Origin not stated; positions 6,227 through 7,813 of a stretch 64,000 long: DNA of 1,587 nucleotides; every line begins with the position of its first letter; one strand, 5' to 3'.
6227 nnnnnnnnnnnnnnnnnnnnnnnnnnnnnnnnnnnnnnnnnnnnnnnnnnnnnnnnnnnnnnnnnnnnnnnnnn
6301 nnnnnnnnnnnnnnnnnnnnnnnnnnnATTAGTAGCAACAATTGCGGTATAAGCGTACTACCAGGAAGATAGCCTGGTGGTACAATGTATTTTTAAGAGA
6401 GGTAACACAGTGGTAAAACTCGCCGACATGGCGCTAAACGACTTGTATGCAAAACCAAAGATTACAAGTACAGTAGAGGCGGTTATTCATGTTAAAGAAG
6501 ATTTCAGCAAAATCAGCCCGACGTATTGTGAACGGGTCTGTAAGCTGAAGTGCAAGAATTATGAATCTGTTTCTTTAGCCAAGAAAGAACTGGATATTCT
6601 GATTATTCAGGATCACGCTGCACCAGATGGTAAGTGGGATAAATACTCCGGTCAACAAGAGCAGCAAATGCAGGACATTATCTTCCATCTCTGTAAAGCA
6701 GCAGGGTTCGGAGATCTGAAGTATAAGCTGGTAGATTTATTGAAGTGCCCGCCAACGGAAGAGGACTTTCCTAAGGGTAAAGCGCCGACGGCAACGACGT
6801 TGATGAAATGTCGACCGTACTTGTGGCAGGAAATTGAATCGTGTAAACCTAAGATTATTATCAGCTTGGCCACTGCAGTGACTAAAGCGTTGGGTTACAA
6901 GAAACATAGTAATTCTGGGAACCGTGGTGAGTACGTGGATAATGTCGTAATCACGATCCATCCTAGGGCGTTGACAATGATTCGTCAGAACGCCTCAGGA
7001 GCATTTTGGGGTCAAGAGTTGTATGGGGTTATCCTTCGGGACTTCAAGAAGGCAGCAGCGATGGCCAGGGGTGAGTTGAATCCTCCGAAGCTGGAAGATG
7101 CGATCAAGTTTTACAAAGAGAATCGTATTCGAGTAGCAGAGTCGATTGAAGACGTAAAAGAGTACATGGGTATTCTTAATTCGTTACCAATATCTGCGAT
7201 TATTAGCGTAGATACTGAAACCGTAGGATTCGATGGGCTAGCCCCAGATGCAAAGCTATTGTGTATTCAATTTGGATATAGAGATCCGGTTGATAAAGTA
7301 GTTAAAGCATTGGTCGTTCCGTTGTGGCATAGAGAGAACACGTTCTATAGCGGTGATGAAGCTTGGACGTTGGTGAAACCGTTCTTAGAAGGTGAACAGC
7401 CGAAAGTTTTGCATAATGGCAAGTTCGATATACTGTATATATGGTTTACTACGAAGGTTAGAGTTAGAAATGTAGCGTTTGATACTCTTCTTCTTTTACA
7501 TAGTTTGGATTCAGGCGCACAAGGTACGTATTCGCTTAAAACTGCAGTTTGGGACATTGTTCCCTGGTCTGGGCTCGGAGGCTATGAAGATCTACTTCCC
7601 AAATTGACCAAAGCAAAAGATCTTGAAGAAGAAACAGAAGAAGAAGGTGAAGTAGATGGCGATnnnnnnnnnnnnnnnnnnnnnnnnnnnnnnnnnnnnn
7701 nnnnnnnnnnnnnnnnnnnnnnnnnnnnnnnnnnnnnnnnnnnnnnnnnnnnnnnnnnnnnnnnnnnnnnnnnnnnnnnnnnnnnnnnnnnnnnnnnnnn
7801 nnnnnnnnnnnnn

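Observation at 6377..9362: Family A DNA polymerase split into two translationally coupled polypeptides, with the exonuclease active site divided between them, and an N-terminal UDG-like domain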

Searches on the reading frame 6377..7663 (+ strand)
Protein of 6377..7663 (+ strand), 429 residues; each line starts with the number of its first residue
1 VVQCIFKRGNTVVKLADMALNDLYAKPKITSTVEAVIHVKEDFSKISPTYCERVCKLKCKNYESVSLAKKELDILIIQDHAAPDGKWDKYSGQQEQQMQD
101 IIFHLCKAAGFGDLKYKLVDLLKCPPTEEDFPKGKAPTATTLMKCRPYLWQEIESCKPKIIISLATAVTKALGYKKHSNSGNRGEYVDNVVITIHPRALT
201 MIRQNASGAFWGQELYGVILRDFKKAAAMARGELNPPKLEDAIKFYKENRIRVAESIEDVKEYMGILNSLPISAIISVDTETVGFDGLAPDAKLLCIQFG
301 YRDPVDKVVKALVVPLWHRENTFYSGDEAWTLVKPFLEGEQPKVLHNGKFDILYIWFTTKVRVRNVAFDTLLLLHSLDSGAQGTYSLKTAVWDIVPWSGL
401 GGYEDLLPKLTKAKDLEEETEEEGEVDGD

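Call 3: search_protein_families(library=pfam, proteins=[window:6377-7663:+], max_evalue=0.1)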
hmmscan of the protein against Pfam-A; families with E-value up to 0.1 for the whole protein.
window:6377-7663:+ (429 aa): 2 families
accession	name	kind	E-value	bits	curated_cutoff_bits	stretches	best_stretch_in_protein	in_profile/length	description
PF03167.25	UDG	-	6.4e-09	36.5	24.3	1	90-206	28-128/141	Uracil DNA glycosylase superfamily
PF01612.26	DNA_pol_A_exo1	-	9.4e-07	29.2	23.6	1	264-370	11-105/173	3'-5' exonuclease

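Call 4: search_protein_families(library=phrogs, proteins=[window:6377-7663:+], max_evalue=0.001)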
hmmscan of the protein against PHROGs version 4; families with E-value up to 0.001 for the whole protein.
window:6377-7663:+ (429 aa): 1 family
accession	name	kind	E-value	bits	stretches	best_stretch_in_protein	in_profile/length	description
phrog_17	-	DNA, RNA and nucleotide metabolism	1.5e-23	83.8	1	56-389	464-780/1445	DNA polymerase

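Call 6: search_dna_similar(query=window:6377-7663:+, collection=phages, mode=protein, max_rows=40)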
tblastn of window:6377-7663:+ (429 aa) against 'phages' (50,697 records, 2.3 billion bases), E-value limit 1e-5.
Records with a match: 47; places in all: 47; records where one place covers at least 80% of the query: 8.
Best place of each record, by identity: <60% 47.
By first word of the organism name: Bacillus 34; Lactobacillus 4; Vibrio 3; Lysinibacillus 2; Salmonella 1; Exiguobacterium 1; Weizmannia 1; Levilactobacillus 1.
By host as written in the record: Bacillus subtilis 7; Bacillus subtilis BEST7003 7; - 6; Lactobacillus brevis 4; Bacillus cereus BGSC 6E1 2; Bacillus cereus 2; Lysinibacillus fusiformis 2; Bacillus subtilis Delta6 2; and 14 more.
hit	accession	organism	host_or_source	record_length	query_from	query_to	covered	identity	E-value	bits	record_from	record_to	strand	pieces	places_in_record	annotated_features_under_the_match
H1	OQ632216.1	Salmonella phage Arash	Salmonella enterica subsp. enterica ...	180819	13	397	90%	41.8%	1e-87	297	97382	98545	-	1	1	uracil DNA glycosylase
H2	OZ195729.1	Vibrio phage D69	Seawater and oysters mix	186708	25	407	89%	39.1%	6e-69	243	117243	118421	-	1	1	DNA polymerase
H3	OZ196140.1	Vibrio phage D181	Seawater and oysters mix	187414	25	407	89%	39.1%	6e-69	243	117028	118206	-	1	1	DNA polymerase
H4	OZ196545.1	Vibrio phage D148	Seawater and oysters mix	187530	25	407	89%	39.1%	6e-69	243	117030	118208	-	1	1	DNA polymerase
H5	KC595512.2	Bacillus phage JL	Bacillus cereus BGSC 6E1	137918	43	415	87%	23.9%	2e-10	69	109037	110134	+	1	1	DNA polymerase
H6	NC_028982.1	Bacillus phage JL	Bacillus cereus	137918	43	415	87%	23.9%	2e-10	69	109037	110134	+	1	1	DNA polymerase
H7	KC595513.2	Bacillus phage Shanette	Bacillus cereus BGSC 6E1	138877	43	415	87%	23.9%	4e-10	68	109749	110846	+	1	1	DNA polymerase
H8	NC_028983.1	Bacillus phage Shanette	Bacillus cereus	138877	43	415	87%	23.9%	4e-10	68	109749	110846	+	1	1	DNA polymerase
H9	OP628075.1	Lysinibacillus phage vB_LfM_LysYB1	Lysinibacillus fusiformis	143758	122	407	67%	25.9%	1e-11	73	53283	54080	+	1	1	DNA polymerase family A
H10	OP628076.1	Lysinibacillus phage vB_LfM_LysYB2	Lysinibacillus fusiformis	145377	122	407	67%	25.9%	1e-11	73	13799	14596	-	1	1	DNA polymerase family A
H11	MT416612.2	Bacillus phage YungSlug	Bacillus thuringiensis kurstaki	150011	121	407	67%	25.4%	4e-11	71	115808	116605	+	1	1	DNA polymerase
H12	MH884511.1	Exiguobacterium phage vB_EalM-132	Exiguobacterium alkaliphilum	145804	110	407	69%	24.2%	3e-6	56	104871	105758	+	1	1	polA_1: DNA polymerase I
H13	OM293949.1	Weizmannia phage Youna2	Weizmannia coagulans KACC 15983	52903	135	398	62%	27.3%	3e-9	65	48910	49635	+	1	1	DNA polymerase A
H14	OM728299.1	Bacillus phage vB_BsuM-Goe19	Bacillus subtilis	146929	132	407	64%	26.0%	3e-12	75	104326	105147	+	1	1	hypothetical protein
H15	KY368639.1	Bacillus phage vB_BsuM-Goe2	Bacillus subtilis Goe2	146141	132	407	64%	26.0%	3e-12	75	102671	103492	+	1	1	DNA polymerase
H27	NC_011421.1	Bacillus phage SPO1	Bacillus subtilis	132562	132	407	64%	25.6%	4e-12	74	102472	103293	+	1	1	31: DNA polymerase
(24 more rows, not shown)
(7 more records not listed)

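Call 7: get_annotated_region(hit=H1, flank=5000)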
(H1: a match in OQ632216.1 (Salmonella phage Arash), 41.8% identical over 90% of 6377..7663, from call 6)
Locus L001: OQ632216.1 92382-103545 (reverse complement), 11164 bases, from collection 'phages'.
description: Salmonella phage Arash, complete genome.
organism: Salmonella phage Arash (NCBI taxid 3038319)
taxonomy: Viruses; Duplodnaviria; Heunggongvirae; Uroviricota; Caudoviricetes
host: Salmonella enterica subsp. enterica serovar Typhimurium ATCC 14028; source: hospital sewage UZ Leuven; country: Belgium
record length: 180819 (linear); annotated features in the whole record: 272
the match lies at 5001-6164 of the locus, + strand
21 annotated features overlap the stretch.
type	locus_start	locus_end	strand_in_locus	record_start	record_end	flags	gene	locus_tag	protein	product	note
CDS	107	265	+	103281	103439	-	-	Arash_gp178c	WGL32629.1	hypothetical protein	-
CDS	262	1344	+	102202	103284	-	-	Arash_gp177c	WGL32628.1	DNA ligase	-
CDS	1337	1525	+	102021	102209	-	-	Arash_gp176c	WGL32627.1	hypothetical protein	-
CDS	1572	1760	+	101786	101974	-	-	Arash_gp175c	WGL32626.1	hypothetical protein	-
CDS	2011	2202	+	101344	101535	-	-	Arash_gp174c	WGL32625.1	hypothetical protein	-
CDS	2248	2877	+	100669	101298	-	-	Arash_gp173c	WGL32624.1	structural protein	-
CDS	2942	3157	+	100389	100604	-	-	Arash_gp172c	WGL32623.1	hypothetical protein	-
CDS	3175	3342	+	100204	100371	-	-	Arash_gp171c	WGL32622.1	hypothetical protein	-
CDS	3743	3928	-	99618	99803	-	-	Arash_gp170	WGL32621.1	hypothetical protein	-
CDS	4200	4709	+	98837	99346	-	-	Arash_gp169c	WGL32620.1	hypothetical protein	-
CDS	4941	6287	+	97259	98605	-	-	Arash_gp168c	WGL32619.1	uracil DNA glycosylase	-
CDS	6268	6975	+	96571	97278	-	-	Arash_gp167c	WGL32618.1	hypothetical protein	-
CDS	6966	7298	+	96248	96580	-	-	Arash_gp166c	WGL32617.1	hypothetical protein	-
CDS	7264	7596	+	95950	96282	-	-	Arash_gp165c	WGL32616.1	hypothetical protein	-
CDS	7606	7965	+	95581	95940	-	-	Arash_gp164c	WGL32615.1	hypothetical protein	-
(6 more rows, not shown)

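Call 8: get_annotated_region(hit=H2, flank=5000)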
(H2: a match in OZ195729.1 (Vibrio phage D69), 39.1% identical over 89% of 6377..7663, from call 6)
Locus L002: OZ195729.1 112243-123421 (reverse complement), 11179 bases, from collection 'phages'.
description: Vibrio phage D69 genome assembly, chromosome: VPD69_1.
organism: Vibrio phage D69 (NCBI taxid 3105312)
taxonomy: Viruses
host: -; source: Seawater and oysters mix; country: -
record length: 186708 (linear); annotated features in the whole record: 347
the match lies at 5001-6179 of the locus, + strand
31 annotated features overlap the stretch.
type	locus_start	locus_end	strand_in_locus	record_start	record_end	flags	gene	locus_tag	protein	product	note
CDS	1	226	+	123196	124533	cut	-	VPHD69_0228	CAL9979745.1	ATP-dependent DNA ligase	-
CDS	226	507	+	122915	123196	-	-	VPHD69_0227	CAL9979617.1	hypothetical protein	-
CDS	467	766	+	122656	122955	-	-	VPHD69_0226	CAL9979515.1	hypothetical protein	-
CDS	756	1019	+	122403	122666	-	-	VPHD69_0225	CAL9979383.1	hypothetical protein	-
CDS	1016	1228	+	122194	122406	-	-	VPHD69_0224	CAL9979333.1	hypothetical protein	-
CDS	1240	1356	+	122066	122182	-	-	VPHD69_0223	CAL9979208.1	hypothetical protein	-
CDS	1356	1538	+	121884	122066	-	-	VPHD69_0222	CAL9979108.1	hypothetical protein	-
CDS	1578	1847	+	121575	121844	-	-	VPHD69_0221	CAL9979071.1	hypothetical protein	-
CDS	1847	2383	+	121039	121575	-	-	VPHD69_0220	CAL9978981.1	hypothetical protein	-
CDS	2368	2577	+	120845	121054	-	-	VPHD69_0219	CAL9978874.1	hypothetical protein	-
CDS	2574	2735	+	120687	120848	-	-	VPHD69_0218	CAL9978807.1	hypothetical protein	-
CDS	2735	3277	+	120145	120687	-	-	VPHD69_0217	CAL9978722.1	DprA-like DNA recombination-mediator protein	-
CDS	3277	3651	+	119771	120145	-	-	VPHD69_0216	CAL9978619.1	hypothetical protein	-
CDS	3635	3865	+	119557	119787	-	-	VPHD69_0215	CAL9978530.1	hypothetical protein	-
CDS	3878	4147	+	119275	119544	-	-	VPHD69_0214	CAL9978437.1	hypothetical protein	-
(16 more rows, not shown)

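Call 17: find_homologous_proteins(query=window:6377-7663:+, max_evalue=0.00001)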
Query window:6377-7663:+ (429 aa): 344 proteins with E <= 0.00001 among 4951 candidates; the best 120 are listed.
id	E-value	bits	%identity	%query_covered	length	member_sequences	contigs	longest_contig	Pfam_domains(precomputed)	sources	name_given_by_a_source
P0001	1.6e-276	935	96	97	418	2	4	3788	PF01612.27,PF03167.26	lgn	-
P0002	2.3e-251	852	90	94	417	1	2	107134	PF01612.27,PF03167.26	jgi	jgi:hypothetical protein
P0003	3.8e-251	851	89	94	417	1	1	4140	PF01612.27,PF03167.26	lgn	-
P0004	4.1e-247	838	86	94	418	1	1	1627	PF01612.27,PF03167.26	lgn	-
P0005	6.0e-243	824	86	93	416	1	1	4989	PF03167.26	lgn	-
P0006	3.6e-239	812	85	94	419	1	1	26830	PF01612.27,PF03167.26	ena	-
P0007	3.3e-238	809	83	94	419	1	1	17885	PF03167.26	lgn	-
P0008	1.3e-232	790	83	94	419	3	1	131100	PF01612.27,PF03167.26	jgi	jgi:uracil-DNA glycosylase family 4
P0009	5.2e-228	775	81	94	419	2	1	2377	PF01612.27,PF03167.26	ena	-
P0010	2.1e-227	773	79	94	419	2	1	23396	PF01612.27,PF03167.26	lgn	-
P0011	6.7e-227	771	81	94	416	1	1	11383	PF01612.27,PF03167.26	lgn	-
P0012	1.2e-218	744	79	93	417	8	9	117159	PF01612.27,PF03167.26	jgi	jgi:uracil-DNA glycosylase family 4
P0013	1.6e-215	734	77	94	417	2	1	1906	PF03167.26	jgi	jgi:hypothetical protein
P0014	4.0e-211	719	77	93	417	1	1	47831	PF01612.27,PF03167.26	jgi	jgi:hypothetical protein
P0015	7.1e-197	672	72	94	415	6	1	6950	PF01612.27,PF03167.26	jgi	jgi:hypothetical protein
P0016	4.1e-195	667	70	94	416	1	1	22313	PF01612.27,PF03167.26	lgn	-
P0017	8.6e-194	662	71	94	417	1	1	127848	PF01612.27,PF03167.26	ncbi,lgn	ncbi:DNA polymerase I [compost metagenome]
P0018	7.8e-173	593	64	94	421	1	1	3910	PF01612.27,PF03167.26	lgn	-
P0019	3.4e-171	588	63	94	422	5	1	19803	PF01612.27,PF03167.26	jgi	jgi:DNA polymerase I - 3''-5'' exonuclease and polymerase domains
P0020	4.8e-171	587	61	97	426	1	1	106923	PF01612.27,PF03167.26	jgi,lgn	jgi:hypothetical protein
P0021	6.4e-171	587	63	94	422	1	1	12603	PF01612.27,PF03167.26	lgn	-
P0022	1.1e-170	586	63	94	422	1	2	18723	PF01612.27,PF03167.26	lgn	-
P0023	6.8e-168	577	61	97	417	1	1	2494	PF01612.27,PF03167.26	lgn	-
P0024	1.9e-167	575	62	96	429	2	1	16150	PF01612.27,PF03167.26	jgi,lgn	jgi:uracil-DNA glycosylase family 4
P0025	4.3e-167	574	63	94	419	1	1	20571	PF01612.27,PF03167.26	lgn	-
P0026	1.0e-165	570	61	96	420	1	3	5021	PF01612.27,PF03167.26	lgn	-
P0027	4.8e-163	561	61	93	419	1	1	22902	PF01612.27,PF03167.26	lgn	-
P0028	9.6e-162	557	61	93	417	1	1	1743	PF01612.27,PF03167.26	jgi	jgi:uracil-DNA glycosylase family 4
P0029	4.5e-161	554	60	96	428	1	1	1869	PF01612.27,PF03167.26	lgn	-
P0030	7.2e-161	554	61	93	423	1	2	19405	PF01612.27,PF03167.26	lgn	-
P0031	8.7e-160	550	58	94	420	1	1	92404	PF01612.27,PF03167.26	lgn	-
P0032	2.3e-157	542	60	97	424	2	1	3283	PF01612.27,PF03167.26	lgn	-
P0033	2.7e-155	535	59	95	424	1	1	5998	PF01612.27,PF03167.26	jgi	jgi:hypothetical protein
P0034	8.2e-155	534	60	94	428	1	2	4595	PF01612.27,PF03167.26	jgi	jgi:uracil-DNA glycosylase family 4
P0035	3.1e-154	532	58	93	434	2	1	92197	PF01612.27,PF03167.26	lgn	-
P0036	5.3e-154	531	58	94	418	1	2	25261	PF01612.27,PF03167.26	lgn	-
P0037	7.3e-154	531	58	94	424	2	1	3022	PF01612.27,PF03167.26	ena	-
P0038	9.8e-154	530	58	96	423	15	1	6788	PF01612.27,PF03167.26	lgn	-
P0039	4.7e-153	528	58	94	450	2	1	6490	PF01612.27,PF03167.26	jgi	-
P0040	1.7e-151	523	58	93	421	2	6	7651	PF01612.27,PF03167.26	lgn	-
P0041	1.1e-150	520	57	97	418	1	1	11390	PF01612.27,PF03167.26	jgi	jgi:hypothetical protein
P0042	3.3e-150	519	59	93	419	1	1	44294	PF01612.27,PF03167.26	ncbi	-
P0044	3.9e-149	515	58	94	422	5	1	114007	PF01612.27,PF03167.26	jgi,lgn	jgi:uracil-DNA glycosylase family 4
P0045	4.0e-149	515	57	97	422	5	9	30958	PF01612.27,PF03167.26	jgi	jgi:uracil-DNA glycosylase family 4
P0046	1.1e-148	514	57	93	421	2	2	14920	PF01612.27,PF03167.26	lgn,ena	-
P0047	2.4e-148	513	56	93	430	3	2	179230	PF01612.27,PF03167.26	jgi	jgi:uracil-DNA glycosylase family 4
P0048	2.8e-148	512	57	96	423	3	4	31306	PF01612.27,PF03167.26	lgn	-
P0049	3.0e-148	512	58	96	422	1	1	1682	PF01612.27,PF03167.26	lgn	-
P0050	3.8e-148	512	58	93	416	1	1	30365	PF01612.27,PF03167.26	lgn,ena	-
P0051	6.4e-148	511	56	96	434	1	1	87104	PF01612.27,PF03167.26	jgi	jgi:uracil-DNA glycosylase family 4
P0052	1.2e-147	510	58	93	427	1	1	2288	PF01612.27,PF03167.26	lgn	-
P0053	1.5e-147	510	58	94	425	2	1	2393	PF01612.27,PF03167.26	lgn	-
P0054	3.7e-147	509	57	97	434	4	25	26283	PF01612.27,PF03167.26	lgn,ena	-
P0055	5.5e-147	508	56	96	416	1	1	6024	PF01612.27,PF03167.26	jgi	jgi:uracil-DNA glycosylase family 4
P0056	7.8e-147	508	59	93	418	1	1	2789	PF01612.27,PF03167.26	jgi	jgi:hypothetical protein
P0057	9.4e-147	507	58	94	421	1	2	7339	PF01612.27,PF03167.26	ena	-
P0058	9.7e-147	507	56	97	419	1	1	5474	PF01612.27,PF03167.26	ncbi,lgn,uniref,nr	ncbi:uracil-DNA glycosylase family protein [Companilactobacillus sp.]|uniref:uracil-DNA glycosylase 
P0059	9.8e-147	507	58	93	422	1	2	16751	PF01612.27,PF03167.26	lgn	-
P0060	1.8e-146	506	56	94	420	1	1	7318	PF01612.27,PF03167.26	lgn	-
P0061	2.3e-146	506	55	97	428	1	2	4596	PF01612.27,PF03167.26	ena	-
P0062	7.9e-146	504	57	94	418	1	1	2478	PF01612.27,PF03167.26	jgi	-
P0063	1.7e-145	503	57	93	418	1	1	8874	PF01612.27,PF03167.26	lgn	-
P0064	1.8e-145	503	57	91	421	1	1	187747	PF01612.27,PF03167.26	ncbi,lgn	-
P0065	5.4e-145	501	56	94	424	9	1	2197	PF01612.27,PF03167.26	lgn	-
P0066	2.4e-144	499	57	95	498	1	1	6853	PF01612.27,PF03167.26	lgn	-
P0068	4.4e-144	498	56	94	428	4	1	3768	PF01612.27,PF03167.26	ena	-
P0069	2.1e-143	496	55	97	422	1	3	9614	PF01612.27,PF03167.26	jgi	jgi:hypothetical protein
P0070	4.7e-143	495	56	93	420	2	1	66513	PF01612.27,PF03167.26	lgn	-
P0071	4.8e-143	495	53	97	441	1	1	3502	PF01612.27,PF03167.26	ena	-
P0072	6.5e-143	495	58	93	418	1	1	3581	PF01612.27,PF03167.26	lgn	-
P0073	1.1e-142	494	56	95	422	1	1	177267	PF01612.27,PF03167.26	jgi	jgi:uracil-DNA glycosylase family 4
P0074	1.7e-142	493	57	93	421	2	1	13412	PF01612.27,PF03167.26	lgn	-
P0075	2.6e-142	493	56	96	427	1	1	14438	PF01612.27,PF03167.26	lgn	-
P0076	3.2e-142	492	57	92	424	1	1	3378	PF01612.27,PF03167.26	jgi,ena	jgi:hypothetical protein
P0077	4.2e-142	492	54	96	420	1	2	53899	PF01612.27,PF03167.26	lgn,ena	-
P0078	4.2e-142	492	57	94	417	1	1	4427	PF01612.27,PF03167.26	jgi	jgi:hypothetical protein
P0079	2.7e-141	489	57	93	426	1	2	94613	PF01612.27,PF03167.26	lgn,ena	-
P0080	4.0e-141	489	55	94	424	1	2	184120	PF01612.27,PF03167.26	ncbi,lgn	-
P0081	5.3e-141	488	55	94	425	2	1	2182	PF01612.27,PF03167.26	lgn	-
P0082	3.7e-140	486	56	94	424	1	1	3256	PF01612.27,PF03167.26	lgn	-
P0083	4.0e-140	485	54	96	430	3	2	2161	PF01612.27,PF03167.26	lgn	-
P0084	7.0e-140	485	57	93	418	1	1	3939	PF01612.27,PF03167.26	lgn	-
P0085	7.2e-140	485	55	94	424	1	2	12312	PF01612.27,PF03167.26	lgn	-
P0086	1.1e-139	484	56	93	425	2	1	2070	PF01612.27,PF03167.26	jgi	jgi:hypothetical protein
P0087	7.1e-139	481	57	93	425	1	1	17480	PF01612.27,PF03167.26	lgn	-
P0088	9.4e-139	481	55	97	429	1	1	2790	PF01612.27,PF03167.26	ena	-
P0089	1.2e-138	481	53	97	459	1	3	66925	PF01612.27,PF03167.26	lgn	-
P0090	2.6e-138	479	55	94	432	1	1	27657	PF01612.27,PF03167.26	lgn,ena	-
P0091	6.1e-138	478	54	96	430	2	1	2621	PF01612.27,PF03167.26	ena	-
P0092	1.6e-136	474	54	92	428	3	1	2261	PF01612.27,PF03167.26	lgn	-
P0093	1.2e-135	471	55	91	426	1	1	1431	PF01612.27,PF03167.26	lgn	-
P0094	3.4e-135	469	56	94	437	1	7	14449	PF01612.27,PF03167.26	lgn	-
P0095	8.2e-135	468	55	97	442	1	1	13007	PF01612.27,PF03167.26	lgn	-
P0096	8.9e-135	468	54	94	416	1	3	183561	PF01612.27,PF03167.26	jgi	jgi:hypothetical protein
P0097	2.2e-134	467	54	95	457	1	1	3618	PF01612.27,PF03167.26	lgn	-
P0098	2.2e-134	466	54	93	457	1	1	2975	PF01612.27,PF03167.26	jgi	jgi:uracil-DNA glycosylase family 4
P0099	2.4e-134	466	52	97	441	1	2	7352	PF01612.27,PF03167.26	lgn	-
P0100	7.0e-134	465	56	93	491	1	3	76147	PF01612.27,PF03167.26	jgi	jgi:hypothetical protein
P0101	1.1e-133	464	53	92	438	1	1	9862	PF01612.27,PF03167.26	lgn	-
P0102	2.6e-133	463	51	94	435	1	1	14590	PF01612.27,PF03167.26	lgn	-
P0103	3.3e-133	463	55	91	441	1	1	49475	PF01612.27,PF03167.26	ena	-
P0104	5.3e-133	462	54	96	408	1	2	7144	PF01612.27,PF03167.26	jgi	jgi:hypothetical protein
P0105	8.3e-133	461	56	93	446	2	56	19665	PF01612.27,PF03167.26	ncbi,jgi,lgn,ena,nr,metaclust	ncbi:MAG: hypothetical protein COZ86_02300 [Candidatus Moranbacteria bacterium CG_4_8_14_3_um_filter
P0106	1.0e-132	461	54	93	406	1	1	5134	PF01612.27,PF03167.26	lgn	-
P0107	4.6e-132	459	52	97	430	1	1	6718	PF01612.27,PF03167.26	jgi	jgi:uracil-DNA glycosylase family 4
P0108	1.6e-131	457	52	97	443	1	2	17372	PF01612.27,PF03167.26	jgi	jgi:uracil-DNA glycosylase family 4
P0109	1.6e-131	457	52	95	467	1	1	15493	PF01612.27,PF03167.26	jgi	-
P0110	2.1e-131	457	53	95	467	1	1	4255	PF01612.27,PF03167.26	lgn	-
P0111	2.2e-131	457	51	94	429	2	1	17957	PF01612.27,PF03167.26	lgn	-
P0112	8.5e-131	455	53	96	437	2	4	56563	PF01612.27,PF03167.26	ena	-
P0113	1.1e-130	454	54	97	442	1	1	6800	PF01612.27,PF03167.26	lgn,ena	-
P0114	3.0e-130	453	51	93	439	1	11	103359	PF01612.27,PF03167.26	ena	-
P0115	3.3e-130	453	53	94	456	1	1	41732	PF01612.27,PF03167.26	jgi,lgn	jgi:hypothetical protein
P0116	2.2e-129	450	52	95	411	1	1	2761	PF01612.27,PF03167.26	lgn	-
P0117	1.4e-128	447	51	96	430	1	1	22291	PF01612.27,PF03167.26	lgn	-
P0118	1.8e-128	447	53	95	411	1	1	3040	PF01612.27,PF03167.26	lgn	-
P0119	8.9e-128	445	52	93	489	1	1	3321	PF01612.27,PF03167.26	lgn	-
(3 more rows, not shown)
